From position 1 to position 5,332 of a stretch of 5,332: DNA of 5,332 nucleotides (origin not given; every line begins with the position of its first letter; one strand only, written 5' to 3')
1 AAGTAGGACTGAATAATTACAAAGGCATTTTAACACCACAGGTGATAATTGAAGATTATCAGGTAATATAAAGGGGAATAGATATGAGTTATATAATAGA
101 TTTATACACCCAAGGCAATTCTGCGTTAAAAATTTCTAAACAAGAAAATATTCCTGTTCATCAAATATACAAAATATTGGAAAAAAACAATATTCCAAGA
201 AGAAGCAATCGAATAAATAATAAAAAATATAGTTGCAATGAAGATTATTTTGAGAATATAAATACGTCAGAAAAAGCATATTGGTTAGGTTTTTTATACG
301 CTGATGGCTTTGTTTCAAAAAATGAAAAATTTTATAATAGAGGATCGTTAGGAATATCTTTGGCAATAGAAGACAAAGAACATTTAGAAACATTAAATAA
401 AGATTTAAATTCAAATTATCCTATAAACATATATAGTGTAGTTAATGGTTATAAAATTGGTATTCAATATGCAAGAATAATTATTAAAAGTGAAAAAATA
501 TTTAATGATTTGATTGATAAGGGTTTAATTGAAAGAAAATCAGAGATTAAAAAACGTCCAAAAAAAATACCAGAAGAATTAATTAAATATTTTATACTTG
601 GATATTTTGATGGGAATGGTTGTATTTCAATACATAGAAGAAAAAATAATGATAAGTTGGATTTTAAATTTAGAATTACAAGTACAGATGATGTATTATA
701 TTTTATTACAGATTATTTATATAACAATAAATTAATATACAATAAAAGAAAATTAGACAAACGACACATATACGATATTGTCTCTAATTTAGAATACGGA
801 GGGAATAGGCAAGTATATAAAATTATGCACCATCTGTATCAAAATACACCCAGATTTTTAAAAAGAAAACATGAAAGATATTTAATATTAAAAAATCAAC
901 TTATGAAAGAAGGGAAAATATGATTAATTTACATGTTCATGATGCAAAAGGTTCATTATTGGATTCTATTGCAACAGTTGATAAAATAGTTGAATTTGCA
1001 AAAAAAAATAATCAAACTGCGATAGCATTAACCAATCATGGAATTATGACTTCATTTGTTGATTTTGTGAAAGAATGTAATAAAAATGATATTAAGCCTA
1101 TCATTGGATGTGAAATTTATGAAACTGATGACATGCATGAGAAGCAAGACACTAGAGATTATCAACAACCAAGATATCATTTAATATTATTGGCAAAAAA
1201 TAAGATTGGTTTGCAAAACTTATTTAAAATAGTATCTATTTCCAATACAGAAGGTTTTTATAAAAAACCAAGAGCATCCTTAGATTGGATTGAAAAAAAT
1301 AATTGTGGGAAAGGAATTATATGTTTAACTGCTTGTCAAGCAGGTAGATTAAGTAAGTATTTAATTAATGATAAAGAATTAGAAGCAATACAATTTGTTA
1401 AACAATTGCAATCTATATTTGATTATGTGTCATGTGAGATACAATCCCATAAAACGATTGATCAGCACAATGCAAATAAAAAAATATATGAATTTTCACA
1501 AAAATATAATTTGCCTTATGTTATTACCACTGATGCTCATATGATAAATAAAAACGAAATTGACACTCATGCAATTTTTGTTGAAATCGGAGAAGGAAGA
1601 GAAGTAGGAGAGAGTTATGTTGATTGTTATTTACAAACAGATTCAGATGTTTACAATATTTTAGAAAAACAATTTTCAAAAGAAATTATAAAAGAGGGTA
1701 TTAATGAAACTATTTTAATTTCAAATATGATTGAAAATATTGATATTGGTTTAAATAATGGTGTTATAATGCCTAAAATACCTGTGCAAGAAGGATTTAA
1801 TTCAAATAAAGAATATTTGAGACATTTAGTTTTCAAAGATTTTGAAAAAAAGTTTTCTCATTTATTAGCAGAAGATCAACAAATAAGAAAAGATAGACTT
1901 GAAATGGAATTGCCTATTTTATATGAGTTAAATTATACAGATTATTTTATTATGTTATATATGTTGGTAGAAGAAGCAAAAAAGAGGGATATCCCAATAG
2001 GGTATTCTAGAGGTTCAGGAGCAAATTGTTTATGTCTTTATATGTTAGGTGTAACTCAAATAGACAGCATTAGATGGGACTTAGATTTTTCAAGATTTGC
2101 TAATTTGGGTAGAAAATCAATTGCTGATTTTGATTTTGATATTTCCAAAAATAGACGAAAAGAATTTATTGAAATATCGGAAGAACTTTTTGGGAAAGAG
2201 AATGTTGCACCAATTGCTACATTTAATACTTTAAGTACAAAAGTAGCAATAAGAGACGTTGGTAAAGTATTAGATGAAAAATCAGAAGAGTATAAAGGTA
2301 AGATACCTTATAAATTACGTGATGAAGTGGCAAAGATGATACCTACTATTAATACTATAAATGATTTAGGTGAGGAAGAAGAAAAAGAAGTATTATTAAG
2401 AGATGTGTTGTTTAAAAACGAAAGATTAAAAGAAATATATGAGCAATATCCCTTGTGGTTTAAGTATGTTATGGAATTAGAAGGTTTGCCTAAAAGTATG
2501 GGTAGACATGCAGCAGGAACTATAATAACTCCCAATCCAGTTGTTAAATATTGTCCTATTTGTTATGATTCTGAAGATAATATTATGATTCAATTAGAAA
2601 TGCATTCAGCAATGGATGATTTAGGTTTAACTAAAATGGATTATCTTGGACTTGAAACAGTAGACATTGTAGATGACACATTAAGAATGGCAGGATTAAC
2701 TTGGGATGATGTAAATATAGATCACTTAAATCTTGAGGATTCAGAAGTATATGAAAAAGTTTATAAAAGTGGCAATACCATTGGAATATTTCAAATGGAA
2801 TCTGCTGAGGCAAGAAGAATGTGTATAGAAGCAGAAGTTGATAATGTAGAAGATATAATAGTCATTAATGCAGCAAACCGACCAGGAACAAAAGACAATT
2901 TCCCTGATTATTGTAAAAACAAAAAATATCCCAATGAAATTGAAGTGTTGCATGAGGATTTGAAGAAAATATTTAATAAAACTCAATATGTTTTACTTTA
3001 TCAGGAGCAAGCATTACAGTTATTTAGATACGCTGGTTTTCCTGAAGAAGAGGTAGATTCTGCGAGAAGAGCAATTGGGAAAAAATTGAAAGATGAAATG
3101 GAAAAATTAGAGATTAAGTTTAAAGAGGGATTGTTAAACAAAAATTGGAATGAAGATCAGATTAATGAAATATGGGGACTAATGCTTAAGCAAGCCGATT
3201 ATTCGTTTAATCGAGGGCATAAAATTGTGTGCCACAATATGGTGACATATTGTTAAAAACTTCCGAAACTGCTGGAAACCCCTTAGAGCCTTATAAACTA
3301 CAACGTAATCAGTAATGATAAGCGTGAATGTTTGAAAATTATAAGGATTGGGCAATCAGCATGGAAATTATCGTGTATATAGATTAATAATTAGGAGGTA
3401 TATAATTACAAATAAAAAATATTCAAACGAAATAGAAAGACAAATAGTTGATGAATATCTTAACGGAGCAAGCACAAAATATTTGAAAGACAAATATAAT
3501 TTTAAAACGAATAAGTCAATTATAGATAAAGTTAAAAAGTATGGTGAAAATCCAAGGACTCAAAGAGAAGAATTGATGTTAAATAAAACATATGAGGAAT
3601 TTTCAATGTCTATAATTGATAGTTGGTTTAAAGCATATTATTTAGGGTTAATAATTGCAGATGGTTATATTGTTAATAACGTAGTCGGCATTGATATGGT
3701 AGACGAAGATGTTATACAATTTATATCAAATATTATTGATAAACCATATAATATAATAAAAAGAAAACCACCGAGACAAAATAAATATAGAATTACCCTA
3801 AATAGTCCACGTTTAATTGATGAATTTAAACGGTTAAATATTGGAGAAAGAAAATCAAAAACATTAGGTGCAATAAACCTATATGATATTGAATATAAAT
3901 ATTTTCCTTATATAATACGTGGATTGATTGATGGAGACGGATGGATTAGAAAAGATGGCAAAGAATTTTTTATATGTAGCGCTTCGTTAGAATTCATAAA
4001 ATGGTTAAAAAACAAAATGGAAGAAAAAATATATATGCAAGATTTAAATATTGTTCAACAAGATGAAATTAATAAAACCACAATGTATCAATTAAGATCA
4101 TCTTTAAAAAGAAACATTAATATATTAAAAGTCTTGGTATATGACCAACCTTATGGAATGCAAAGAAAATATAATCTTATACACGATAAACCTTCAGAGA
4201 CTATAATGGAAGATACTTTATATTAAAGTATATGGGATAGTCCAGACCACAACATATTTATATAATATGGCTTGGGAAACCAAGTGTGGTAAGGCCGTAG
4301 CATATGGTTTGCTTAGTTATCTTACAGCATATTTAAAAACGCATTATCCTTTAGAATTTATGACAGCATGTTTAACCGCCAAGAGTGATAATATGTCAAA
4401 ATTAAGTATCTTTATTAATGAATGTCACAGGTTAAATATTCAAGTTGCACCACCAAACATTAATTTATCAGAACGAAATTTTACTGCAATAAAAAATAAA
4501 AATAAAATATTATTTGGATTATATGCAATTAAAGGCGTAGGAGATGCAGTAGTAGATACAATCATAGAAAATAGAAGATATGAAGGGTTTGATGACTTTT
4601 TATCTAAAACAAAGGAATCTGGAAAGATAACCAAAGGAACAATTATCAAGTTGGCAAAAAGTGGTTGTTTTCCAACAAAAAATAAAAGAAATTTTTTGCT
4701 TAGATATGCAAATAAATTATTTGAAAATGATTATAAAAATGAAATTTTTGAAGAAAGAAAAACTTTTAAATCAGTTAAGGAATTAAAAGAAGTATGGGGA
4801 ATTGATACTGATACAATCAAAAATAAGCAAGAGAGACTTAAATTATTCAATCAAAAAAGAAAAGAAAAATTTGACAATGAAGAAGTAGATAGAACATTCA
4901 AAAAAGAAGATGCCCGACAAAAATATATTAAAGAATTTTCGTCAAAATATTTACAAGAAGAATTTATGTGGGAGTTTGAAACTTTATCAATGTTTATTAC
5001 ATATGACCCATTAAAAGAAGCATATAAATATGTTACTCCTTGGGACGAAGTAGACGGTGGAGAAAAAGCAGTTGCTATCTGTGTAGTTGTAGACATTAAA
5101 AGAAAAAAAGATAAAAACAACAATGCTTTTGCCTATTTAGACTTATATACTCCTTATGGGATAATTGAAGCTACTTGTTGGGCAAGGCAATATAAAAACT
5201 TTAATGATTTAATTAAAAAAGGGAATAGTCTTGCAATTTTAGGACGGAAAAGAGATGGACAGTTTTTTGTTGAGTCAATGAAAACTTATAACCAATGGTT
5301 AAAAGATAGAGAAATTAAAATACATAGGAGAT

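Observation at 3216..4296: Group I intron splits a dnaE-type replicative polymerase inside the FNKSH motif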

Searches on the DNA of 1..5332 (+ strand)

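Call 3: search_rna_families(source=window, threshold=evalue, max_evalue=1, show_alignments=3)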
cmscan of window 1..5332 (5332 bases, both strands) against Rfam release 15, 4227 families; matches with E-value up to 1: 0.
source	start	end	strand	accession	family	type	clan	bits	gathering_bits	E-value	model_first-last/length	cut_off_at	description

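Call 5: search_rna_families(source=window, start=3200, end=3420, threshold=evalue, max_evalue=10, show_alignments=3)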
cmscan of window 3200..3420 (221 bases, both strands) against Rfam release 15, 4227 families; matches with E-value up to 10: 1.
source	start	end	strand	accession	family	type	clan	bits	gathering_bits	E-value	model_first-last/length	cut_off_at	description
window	3211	3420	+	RF00028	Intron_gpI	Intron;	-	17.1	50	0.024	1-137/253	3'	Group I catalytic intron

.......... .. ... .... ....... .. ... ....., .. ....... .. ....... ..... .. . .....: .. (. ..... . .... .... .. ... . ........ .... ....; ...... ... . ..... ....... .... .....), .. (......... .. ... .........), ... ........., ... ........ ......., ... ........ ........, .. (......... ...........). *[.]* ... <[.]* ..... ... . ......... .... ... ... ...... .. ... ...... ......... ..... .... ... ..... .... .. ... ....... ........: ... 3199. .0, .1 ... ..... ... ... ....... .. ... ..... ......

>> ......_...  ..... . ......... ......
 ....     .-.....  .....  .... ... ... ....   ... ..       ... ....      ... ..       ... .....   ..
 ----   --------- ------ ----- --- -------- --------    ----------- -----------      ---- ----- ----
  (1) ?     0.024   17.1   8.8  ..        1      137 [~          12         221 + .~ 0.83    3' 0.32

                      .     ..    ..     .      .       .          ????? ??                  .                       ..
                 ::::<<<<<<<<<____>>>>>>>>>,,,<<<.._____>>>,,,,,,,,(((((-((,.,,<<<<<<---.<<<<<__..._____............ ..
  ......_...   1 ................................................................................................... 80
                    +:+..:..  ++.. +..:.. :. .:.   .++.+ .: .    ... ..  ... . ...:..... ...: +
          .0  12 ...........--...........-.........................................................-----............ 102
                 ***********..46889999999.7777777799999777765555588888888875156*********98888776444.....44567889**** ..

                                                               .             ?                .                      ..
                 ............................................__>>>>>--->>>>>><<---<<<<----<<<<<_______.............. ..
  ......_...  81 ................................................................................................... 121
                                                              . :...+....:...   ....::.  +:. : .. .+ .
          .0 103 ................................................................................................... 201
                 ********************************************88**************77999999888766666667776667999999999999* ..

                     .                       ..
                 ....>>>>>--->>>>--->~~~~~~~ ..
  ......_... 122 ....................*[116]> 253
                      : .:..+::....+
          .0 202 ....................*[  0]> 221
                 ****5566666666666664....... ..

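Call 6: search_dna_similar(query=window:1-5332:+, collection=phages, mode=near)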
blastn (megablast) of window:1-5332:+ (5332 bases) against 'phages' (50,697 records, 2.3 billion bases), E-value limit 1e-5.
Records with a match: 3; places in all: 3; records where one place covers at least 80% of the query: 0.
Best place of each record, by identity: 90-95% 2; 80-90% 1.
By first word of the organism name: Yersinia 2; Staphylococcus 1.
By host as written in the record: Yersinia enterocolitica 2; Staphylococcus aureus 1.
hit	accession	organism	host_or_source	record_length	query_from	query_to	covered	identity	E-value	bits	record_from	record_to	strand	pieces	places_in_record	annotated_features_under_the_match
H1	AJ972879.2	Yersinia phage phiR1-37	Yersinia enterocolitica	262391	3267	3361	2%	91.6%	2e-27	132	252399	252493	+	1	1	none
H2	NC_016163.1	Yersinia phage phiR1-37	Yersinia enterocolitica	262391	3267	3361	2%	91.6%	2e-27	132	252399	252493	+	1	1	none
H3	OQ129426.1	Staphylococcus phage vB_SauM_JDF86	Staphylococcus aureus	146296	3270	3361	2%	89.1%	2e-22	115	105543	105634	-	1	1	none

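Call 7: search_rna_families(source=window, start=4150, end=4320, threshold=evalue, max_evalue=10, show_alignments=3)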
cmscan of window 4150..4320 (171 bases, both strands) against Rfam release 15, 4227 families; matches with E-value up to 10: 4.
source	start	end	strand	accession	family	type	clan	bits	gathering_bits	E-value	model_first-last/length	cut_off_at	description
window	4199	4242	+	RF00152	SNORD79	Gene; snRNA; snoRNA; CD-box;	CL00069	16.7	47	2.9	1-83/83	no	Small nucleolar RNA SNORD79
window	4214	4275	+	RF03027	RT-6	Gene; sRNA;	-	12.7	46.7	1.6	1-75/75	no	RT-6 RNA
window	4268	4319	+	RF00892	mir-551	Gene; miRNA;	-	11.6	51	8.4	1-74/74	no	mir-551 microRNA precursor family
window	4150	4280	-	RF02442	SpF66_sRNA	Gene; sRNA;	-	11.3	42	1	1-130/239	3'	Streptococcus sRNA SpF66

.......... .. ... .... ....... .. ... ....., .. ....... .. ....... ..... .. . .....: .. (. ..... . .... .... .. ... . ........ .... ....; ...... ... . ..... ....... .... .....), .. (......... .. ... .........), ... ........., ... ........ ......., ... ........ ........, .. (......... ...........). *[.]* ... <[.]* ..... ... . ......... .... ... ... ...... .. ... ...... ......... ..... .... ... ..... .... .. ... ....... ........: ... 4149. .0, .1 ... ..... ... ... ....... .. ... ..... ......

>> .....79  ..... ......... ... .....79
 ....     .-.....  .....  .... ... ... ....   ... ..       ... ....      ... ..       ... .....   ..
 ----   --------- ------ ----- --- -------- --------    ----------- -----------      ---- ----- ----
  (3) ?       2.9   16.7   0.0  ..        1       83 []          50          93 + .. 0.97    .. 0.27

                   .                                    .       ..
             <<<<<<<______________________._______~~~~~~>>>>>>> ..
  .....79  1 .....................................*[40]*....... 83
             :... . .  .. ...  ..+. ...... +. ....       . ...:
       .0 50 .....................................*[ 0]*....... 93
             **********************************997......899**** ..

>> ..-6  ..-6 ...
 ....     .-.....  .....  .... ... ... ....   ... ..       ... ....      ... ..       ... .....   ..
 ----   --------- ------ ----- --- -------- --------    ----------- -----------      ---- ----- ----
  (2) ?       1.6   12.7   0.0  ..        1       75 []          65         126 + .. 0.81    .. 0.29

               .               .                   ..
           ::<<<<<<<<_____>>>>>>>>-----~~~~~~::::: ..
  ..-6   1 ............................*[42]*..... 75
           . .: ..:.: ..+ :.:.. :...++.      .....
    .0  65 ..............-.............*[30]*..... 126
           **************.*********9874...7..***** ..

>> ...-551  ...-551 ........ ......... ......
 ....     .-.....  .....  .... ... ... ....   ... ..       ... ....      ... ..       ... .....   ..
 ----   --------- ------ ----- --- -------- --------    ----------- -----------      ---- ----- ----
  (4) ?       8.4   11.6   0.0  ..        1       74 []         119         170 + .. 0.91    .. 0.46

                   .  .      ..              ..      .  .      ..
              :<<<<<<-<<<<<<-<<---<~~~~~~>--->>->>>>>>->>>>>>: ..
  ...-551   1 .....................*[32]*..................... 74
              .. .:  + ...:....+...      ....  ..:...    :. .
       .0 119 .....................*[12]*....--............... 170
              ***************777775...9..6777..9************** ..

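Call 8: get_annotated_region(hit=H2, flank=3000)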
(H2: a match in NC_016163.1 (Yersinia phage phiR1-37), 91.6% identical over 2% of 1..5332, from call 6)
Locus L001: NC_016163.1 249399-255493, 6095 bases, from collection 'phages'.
description: Yersinia phage phiR1-37, complete genome.
organism: Yersinia phage phiR1-37 (NCBI taxid 331278)
taxonomy: Viruses; Duplodnaviria; Heunggongvirae; Uroviricota; Caudoviricetes
host: Yersinia enterocolitica; source: -; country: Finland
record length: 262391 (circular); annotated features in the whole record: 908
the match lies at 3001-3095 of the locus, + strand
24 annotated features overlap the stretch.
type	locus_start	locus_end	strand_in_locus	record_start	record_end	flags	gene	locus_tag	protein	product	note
CDS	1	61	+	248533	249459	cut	g332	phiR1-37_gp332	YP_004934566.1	hypothetical protein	-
regulatory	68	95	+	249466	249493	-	g367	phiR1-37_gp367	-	terminator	Rho independent terminator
CDS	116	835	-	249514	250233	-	g333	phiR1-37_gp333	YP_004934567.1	virion structural protein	phage structural protein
regulatory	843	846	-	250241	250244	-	-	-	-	ribosome_binding_site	-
regulatory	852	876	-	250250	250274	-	-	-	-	promoter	-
regulatory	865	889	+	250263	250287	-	g367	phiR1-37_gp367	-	promoter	-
regulatory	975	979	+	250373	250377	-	g367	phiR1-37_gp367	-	ribosome_binding_site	-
CDS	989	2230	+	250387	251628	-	g334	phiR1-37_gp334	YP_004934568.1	SbcD-like subunit of palindrome specific endonuclease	-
regulatory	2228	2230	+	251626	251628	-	g334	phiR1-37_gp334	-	ribosome_binding_site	-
CDS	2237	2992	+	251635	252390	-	g335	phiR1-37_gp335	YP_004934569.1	hypothetical protein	-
regulatory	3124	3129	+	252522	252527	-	g367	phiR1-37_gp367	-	ribosome_binding_site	-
CDS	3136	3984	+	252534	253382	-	g336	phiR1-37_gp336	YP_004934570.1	HNH endonuclease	-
regulatory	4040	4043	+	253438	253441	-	g367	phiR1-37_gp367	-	ribosome_binding_site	-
CDS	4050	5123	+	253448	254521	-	g337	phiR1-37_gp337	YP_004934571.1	hypothetical protein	-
regulatory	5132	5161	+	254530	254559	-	g367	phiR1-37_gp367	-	terminator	-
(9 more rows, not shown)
